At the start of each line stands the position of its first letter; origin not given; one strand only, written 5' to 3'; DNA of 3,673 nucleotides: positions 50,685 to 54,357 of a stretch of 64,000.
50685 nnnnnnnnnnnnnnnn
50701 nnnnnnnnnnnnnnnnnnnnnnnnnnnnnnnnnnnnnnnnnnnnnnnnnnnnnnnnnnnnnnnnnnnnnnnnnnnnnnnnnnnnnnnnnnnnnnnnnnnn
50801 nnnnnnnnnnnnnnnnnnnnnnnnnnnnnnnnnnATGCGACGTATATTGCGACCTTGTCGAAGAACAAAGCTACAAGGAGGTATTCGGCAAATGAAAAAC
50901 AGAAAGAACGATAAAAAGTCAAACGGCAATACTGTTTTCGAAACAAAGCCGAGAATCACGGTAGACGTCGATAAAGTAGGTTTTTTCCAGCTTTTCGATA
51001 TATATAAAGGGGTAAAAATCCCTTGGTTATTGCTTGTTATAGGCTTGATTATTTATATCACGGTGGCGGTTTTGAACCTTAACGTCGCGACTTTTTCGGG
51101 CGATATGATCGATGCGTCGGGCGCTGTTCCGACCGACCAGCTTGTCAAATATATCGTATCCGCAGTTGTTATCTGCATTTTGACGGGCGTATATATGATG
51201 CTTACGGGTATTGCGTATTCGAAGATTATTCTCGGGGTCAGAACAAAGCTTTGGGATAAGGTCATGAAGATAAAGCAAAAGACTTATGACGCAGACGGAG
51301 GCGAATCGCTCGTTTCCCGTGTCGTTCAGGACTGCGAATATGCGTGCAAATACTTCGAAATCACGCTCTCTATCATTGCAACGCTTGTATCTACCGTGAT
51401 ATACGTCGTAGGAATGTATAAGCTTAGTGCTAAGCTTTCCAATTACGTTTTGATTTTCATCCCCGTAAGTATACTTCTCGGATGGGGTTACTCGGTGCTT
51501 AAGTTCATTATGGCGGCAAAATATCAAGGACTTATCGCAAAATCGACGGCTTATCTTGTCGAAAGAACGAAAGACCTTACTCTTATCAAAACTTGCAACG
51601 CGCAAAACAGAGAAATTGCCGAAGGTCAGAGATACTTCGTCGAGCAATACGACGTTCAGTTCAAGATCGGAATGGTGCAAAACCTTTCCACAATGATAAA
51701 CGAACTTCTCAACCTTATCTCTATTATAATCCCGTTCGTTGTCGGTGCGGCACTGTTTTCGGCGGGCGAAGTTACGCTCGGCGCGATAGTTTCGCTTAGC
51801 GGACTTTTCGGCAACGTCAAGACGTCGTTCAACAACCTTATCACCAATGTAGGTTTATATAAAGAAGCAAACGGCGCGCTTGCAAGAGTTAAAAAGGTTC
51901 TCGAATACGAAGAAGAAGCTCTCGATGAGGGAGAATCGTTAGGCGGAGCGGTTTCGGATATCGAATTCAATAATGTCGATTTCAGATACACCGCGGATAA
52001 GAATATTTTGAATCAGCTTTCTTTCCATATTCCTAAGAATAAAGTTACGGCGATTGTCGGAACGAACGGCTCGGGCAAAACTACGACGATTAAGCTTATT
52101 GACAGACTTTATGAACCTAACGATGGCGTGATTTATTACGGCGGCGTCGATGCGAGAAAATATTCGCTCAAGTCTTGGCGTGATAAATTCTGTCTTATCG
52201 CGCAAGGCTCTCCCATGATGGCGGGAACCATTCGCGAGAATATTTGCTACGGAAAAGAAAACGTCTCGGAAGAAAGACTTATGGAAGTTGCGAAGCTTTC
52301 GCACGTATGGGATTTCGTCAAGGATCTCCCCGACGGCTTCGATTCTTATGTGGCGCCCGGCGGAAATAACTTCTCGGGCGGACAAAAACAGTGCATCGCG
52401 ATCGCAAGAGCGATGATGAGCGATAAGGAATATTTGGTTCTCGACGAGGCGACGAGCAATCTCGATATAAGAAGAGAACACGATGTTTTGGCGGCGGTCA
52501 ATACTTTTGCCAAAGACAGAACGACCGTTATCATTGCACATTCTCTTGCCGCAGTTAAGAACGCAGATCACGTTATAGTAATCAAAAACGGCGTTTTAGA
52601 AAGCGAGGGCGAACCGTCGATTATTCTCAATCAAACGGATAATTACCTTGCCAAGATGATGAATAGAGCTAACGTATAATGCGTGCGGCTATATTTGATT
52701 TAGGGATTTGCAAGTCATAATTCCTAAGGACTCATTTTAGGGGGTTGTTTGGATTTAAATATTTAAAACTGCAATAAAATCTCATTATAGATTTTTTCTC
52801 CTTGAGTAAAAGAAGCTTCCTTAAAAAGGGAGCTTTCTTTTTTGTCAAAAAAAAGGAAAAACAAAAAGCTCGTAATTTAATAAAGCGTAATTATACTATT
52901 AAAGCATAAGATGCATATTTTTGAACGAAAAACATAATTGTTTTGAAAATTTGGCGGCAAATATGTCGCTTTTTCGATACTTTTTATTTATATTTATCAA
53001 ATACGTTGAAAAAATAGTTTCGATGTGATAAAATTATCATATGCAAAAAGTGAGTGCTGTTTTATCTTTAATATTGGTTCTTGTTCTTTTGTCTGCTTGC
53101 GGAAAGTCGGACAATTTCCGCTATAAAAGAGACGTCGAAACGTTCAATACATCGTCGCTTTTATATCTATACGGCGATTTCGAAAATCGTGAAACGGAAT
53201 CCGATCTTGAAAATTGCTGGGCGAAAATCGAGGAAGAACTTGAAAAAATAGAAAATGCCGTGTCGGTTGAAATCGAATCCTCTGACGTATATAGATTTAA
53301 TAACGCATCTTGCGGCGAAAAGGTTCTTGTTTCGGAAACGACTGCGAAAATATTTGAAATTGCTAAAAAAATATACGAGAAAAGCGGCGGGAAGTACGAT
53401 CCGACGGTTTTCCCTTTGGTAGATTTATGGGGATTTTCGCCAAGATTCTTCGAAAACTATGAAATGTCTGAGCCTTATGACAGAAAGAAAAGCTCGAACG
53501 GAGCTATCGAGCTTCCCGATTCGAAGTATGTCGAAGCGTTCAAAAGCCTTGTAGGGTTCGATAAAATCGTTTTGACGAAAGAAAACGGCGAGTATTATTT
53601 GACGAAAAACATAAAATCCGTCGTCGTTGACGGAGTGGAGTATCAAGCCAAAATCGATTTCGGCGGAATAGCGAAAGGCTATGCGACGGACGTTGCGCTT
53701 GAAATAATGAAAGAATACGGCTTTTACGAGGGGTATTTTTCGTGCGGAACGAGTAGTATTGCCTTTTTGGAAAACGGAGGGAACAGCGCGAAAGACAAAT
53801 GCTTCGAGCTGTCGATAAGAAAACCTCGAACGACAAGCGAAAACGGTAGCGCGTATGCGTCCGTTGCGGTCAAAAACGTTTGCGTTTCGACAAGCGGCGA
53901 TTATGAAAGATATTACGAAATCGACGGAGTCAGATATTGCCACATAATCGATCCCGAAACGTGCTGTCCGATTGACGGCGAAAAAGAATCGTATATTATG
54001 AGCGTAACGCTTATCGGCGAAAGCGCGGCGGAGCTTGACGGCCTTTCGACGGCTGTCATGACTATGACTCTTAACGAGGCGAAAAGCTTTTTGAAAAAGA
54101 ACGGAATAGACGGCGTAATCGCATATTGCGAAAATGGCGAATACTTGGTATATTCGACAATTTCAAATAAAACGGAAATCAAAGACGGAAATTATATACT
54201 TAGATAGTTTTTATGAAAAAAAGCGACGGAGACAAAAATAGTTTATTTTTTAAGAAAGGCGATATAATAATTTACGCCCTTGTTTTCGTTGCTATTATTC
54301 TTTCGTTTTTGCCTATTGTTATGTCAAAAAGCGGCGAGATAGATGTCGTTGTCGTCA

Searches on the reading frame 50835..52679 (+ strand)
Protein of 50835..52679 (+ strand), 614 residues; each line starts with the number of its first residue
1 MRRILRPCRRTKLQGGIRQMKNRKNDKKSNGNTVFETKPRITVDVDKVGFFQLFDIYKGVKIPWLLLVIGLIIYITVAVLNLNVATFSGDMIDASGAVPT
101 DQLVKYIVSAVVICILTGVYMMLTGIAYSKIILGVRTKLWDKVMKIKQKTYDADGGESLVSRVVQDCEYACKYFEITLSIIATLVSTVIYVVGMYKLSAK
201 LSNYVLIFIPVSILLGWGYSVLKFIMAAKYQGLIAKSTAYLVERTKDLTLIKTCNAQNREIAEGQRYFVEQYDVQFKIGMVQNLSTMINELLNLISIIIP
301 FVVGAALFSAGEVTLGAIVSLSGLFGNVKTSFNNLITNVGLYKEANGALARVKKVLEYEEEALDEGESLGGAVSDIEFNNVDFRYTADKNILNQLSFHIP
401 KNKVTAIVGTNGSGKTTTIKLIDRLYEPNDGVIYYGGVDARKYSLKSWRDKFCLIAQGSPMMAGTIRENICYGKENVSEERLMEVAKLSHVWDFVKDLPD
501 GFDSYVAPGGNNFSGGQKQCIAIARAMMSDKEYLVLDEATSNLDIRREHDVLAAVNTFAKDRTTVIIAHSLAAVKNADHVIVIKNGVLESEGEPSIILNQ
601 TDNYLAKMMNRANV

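Call 18: search_protein_families(library=pfam, proteins=[window:50835-52679:+], max_evalue=0.001)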
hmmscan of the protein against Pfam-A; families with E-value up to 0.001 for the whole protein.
window:50835-52679:+ (614 aa): 6 families
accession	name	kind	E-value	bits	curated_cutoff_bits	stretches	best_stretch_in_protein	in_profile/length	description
PF00005.33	ABC_tran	-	3.5e-26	92.9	25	1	392-541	1-137/137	ABC transporter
PF00664.28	ABC_membrane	-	1.3e-12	48.4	28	1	68-325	2-267/274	ABC transporter transmembrane region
PF02463.25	SMC_N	-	3e-08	33.8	40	0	512-584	136-212/220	RecF/RecN/SMC N terminal domain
PF09818.15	ABC_ATPase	-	0.00015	21.3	23.2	0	490-555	136-200/283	P-loop domain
PF13304.12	AAA_21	-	0.00027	21.5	27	0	404-444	1-41/304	AAA domain, putative AbiEii toxin, Type IV TA system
PF13175.12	AAA_15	-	0.00063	19.9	32.1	0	397-429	17-50/374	AAA ATPase domain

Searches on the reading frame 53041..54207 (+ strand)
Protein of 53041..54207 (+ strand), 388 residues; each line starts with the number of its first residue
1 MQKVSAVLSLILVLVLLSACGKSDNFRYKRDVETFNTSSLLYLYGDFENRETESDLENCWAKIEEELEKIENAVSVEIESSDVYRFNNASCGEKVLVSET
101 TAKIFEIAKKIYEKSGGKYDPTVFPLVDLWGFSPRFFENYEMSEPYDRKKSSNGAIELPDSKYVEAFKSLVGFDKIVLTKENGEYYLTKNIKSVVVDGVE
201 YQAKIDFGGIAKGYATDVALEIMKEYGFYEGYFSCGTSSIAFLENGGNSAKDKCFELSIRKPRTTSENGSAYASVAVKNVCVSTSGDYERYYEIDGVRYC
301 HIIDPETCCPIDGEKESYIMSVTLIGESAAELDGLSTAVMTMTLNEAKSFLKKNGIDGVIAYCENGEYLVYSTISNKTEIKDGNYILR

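Call 18: search_protein_families(library=pfam, proteins=[window:53041-54207:+], max_evalue=0.001)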
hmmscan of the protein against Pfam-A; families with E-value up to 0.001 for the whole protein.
window:53041-54207:+ (388 aa): 1 family
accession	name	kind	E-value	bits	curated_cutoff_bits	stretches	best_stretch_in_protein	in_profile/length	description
PF02424.20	ApbE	-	8.1e-58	196.5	25.6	1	61-357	15-263/266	ApbE family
